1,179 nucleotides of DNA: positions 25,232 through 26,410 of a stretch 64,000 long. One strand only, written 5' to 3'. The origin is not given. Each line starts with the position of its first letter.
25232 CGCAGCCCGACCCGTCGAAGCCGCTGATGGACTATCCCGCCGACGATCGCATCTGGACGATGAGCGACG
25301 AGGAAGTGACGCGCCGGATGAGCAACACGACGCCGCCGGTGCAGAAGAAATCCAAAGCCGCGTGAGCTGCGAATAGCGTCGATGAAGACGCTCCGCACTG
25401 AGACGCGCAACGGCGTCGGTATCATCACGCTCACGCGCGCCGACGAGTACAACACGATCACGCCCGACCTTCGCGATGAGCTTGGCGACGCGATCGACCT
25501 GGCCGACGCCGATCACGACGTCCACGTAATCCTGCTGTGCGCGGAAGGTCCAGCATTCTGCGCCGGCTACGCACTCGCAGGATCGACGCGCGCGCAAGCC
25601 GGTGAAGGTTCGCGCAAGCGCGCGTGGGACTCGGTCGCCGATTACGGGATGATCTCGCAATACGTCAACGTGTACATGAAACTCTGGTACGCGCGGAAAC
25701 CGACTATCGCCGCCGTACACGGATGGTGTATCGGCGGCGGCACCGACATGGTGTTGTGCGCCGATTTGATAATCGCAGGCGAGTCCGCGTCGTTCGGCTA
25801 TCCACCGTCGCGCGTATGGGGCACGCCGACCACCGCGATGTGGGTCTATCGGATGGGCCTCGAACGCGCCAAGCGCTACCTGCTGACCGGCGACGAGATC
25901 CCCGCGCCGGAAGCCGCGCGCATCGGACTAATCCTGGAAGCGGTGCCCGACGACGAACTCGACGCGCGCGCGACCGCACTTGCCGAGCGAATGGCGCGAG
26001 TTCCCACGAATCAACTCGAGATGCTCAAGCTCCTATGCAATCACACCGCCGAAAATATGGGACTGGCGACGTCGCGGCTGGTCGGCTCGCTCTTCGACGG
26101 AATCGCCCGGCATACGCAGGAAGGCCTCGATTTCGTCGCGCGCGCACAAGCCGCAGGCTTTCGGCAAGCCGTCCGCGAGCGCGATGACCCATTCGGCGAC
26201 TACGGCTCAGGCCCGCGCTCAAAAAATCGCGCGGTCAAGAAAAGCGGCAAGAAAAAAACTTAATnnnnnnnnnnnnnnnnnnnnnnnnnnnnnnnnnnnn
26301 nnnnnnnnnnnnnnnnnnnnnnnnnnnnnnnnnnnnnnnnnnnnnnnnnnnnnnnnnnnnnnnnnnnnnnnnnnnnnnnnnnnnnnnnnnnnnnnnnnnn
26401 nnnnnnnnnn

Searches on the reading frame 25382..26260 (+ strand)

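Call 59: search_protein_families(library=pfam, proteins=[window:25382-26260:+], max_evalue=0.001)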
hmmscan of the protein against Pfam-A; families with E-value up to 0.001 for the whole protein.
window:25382-26260:+ (293 aa): 2 families
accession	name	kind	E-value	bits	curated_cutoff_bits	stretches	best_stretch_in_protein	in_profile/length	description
PF00378.25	ECH_1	-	1.1e-39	136.8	27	1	7-249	1-237/251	Enoyl-CoA hydratase/isomerase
PF16113.10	ECH_2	-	1.2e-16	61.5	27.2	1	12-223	1-207/335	Enoyl-CoA hydratase/isomerase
